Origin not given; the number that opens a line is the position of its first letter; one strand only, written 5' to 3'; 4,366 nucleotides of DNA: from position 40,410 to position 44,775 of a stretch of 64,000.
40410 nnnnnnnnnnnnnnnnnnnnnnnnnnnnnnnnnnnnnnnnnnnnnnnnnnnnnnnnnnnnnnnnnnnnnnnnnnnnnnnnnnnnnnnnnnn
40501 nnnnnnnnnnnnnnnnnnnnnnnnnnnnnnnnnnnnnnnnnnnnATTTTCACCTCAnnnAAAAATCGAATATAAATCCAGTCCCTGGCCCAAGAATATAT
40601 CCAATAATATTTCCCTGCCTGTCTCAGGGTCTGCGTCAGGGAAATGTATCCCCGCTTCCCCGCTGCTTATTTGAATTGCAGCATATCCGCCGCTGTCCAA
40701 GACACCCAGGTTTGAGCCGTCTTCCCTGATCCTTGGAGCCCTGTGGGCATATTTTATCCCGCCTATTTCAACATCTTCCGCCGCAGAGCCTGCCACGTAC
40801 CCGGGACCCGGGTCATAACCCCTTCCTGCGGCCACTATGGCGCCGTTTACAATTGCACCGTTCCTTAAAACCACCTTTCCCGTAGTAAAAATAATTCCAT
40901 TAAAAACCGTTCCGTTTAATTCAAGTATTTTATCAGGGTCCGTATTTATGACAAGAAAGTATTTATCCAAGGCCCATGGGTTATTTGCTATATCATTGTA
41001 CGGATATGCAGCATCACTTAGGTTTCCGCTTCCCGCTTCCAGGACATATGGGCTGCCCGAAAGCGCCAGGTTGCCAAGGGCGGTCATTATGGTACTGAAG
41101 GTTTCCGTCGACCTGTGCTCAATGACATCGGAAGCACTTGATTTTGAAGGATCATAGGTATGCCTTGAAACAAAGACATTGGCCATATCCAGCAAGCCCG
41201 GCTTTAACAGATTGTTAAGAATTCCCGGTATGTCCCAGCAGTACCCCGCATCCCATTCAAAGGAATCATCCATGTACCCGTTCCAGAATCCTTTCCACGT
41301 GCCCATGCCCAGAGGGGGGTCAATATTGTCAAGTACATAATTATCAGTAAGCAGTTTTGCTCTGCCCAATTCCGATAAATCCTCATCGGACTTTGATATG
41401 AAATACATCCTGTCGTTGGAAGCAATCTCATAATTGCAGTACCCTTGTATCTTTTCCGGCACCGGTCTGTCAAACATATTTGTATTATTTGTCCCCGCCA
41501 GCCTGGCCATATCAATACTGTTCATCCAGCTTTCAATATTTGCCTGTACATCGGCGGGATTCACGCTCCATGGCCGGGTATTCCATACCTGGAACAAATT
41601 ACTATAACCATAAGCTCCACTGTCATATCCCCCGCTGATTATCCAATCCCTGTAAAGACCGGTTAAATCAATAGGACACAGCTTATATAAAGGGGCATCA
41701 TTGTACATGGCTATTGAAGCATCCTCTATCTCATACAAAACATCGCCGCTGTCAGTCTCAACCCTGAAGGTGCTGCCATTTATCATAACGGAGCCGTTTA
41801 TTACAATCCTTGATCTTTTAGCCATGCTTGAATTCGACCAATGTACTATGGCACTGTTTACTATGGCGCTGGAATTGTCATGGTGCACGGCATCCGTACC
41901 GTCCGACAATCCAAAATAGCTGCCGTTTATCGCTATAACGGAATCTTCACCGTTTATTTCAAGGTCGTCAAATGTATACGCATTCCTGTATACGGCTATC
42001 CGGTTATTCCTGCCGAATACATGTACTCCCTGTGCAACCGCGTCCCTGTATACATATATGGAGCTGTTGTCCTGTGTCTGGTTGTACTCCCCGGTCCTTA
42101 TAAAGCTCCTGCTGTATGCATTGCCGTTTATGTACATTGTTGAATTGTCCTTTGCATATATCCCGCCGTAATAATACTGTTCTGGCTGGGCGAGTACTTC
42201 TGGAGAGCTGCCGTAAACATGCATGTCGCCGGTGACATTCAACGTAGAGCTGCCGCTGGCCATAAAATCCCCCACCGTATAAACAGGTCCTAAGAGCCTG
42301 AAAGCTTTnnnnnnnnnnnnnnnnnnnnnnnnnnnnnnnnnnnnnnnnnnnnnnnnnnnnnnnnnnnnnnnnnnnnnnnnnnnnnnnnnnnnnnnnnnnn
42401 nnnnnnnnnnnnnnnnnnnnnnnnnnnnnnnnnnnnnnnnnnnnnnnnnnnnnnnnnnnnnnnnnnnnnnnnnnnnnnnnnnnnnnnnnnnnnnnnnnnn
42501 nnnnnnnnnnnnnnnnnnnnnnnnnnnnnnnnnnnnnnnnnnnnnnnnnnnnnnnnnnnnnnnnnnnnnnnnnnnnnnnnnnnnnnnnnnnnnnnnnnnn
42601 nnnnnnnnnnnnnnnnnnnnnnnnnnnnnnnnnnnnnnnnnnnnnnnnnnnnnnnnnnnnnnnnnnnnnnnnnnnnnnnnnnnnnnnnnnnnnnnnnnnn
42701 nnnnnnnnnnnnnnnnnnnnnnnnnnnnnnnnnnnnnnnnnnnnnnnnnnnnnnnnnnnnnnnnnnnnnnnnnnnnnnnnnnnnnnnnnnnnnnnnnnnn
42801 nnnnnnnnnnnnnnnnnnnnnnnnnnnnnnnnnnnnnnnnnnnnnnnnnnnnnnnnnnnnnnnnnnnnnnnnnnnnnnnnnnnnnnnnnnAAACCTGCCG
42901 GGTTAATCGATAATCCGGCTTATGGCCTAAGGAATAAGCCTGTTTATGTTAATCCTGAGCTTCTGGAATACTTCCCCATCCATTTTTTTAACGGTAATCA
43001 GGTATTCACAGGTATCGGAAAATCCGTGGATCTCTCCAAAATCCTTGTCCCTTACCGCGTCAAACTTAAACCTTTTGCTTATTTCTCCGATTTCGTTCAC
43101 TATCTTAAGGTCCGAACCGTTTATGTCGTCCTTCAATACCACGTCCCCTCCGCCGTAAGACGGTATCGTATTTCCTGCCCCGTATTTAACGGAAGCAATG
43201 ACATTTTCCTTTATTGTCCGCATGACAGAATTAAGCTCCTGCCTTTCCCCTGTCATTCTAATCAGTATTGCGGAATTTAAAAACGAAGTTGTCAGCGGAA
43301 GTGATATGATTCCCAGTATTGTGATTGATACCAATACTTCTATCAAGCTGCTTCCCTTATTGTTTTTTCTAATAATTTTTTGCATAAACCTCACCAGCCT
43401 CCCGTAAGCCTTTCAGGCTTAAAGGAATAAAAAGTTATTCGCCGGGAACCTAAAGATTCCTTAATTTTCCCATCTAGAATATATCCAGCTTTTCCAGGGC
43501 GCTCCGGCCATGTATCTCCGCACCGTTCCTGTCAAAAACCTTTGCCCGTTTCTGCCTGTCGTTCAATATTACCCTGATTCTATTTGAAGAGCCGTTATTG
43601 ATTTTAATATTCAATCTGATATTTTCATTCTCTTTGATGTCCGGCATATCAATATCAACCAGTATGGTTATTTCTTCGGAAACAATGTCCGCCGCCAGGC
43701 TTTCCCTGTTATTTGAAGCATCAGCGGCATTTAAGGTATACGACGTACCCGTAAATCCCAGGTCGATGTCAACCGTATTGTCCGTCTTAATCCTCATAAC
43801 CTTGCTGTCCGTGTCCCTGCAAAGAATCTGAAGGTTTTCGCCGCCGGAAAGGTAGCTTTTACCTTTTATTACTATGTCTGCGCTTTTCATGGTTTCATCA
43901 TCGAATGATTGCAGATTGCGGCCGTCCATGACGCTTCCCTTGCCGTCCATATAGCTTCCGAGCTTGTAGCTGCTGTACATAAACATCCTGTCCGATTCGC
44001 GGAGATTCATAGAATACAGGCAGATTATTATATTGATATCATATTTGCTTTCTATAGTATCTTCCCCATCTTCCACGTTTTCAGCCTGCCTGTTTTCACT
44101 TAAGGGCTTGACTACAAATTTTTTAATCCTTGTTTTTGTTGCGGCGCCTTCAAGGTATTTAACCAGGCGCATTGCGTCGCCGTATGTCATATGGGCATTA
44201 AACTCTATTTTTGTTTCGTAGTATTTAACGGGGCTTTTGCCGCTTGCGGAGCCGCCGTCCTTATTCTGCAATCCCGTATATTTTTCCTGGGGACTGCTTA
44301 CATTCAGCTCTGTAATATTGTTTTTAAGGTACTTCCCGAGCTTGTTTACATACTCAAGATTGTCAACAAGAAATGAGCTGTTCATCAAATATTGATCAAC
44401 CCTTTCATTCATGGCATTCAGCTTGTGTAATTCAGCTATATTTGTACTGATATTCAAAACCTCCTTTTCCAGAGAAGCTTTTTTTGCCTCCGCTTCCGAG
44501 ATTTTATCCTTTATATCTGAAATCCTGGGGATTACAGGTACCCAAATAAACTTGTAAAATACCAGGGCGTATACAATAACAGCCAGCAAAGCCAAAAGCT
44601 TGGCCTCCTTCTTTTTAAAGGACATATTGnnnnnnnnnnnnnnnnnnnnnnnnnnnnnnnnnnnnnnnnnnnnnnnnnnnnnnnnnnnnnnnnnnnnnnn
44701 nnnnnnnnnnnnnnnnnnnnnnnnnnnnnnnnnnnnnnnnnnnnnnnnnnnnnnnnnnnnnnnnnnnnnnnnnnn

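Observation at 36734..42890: Candidate undescribed pilus tip/adhesin module: Glu5-less giant pilin-like protein + lipoprotein + secreted vWA/Big_2 protein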

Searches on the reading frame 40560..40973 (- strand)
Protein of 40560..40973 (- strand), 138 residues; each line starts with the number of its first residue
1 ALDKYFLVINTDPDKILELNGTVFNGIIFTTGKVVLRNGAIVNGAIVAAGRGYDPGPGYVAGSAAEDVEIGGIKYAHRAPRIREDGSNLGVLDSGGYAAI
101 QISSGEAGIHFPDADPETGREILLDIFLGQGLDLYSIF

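Call 56: search_protein_families(library=pfam, proteins=[window:40560-40973:-], max_evalue=1)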
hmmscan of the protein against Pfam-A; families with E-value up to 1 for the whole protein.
window:40560-40973:- (138 aa): 1 family
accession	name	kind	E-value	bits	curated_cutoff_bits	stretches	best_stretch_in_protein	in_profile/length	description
PF11999.13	Ice_binding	-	0.13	12.3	28.7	1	21-49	168-196/208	Ice-binding-like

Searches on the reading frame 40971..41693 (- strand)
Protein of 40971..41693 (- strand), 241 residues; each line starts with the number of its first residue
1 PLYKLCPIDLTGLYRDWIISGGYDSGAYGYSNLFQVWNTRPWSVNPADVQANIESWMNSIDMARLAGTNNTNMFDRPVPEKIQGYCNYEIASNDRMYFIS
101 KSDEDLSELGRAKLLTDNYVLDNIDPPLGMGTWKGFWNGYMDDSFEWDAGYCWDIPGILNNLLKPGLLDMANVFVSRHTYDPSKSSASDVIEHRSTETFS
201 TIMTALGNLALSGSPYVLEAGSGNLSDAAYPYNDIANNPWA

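Call 56: search_protein_families(library=pfam, proteins=[window:40971-41693:-], max_evalue=1)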
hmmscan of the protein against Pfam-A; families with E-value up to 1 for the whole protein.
window:40971-41693:- (241 aa): 1 family
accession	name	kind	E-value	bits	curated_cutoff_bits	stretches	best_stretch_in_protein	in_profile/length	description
PF18666.6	CBM64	-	0.031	14.8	25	1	46-87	22-59/74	Carbohydrate-binding module 64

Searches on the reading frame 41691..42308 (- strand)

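Call 56: search_protein_families(library=pfam, proteins=[window:41691-42308:-], max_evalue=1)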
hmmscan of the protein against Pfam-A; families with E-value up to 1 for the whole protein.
window:41691-42308:- (206 aa): 1 family
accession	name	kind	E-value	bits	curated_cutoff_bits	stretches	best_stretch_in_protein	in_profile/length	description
PF09003.16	Arm-DNA-bind_1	-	0.084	13.4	22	1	79-106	23-50/74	Bacteriophage lambda integrase, Arm DNA-binding domain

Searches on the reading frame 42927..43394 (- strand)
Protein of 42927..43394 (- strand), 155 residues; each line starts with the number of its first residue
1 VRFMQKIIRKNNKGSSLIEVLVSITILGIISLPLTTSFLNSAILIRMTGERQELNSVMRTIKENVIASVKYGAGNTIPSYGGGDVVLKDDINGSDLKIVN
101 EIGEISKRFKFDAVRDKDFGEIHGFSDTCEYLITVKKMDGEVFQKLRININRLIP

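Call 4: search_protein_families(library=pfam, proteins=[window:42927-43394:-], max_evalue=0.1)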
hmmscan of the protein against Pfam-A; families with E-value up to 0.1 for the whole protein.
window:42927-43394:- (155 aa): 1 family
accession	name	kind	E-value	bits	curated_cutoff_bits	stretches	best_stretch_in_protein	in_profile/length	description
PF07963.17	N_methyl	-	5.5e-07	29.3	21.2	1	9-33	1-25/27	Prokaryotic N-terminal methylation motif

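Call 5: search_protein_families(library=ncbifam, proteins=[window:42927-43394:-], max_evalue=0.1)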
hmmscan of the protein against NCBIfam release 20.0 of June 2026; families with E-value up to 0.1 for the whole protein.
window:42927-43394:- (155 aa): 4 families
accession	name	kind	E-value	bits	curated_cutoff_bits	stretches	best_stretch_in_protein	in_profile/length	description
NF041013.1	T4P_ComGE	equivalog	2.9e-05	24.1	49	1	10-59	1-50/83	competence type IV pilus minor pilin ComGE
TIGR02532.1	IV_pilin_GFxxxE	domain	0.0066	16.3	16.3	1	16-32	5-21/24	prepilin-type N-terminal cleavage/methylation domain-containing protein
NF051896.1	tapirin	equivalog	0.017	13.4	600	1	3-33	8-38/660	cellulose-binding protein tapirin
NF007800.0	PRK10506.1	equivalog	0.079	12.8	158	0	9-33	5-29/163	prepilin peptidase-dependent protein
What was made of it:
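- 42927..43394 (-): Minor pilin mp155 (G|SSLIE, Glu5 present). Calls 4 and 5: N_methyl 5.5e-7, ComGE 2.9e-5.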

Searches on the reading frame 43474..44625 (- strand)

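Call 4: search_protein_families(library=pfam, proteins=[window:43474-44625:-], max_evalue=0.1)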
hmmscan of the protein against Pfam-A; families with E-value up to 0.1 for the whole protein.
window:43474-44625:- (383 aa): 3 families
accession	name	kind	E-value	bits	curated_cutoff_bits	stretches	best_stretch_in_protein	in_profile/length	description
PF04612.17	T2SSM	-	0.006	17.2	27.8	1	3-60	11-68/160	Type II secretion system (T2SS), protein M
PF05184.20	SapB_1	-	0.037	14.5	25.2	0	91-107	8-24/38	Saposin-like type B, region 1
PF16326.10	ABC_tran_CTD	-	0.039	14.6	32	1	36-79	11-56/69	ABC transporter C-terminal domain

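Call 5: search_protein_families(library=ncbifam, proteins=[window:43474-44625:-], max_evalue=0.1)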
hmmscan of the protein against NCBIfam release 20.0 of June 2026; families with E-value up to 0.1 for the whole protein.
window:43474-44625:- (383 aa): 1 family
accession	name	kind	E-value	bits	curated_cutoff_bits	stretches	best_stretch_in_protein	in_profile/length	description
NF004413.0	PRK05759.1-4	equivalog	0.033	14.3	197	1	13-62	11-60/156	F0F1 ATP synthase subunit B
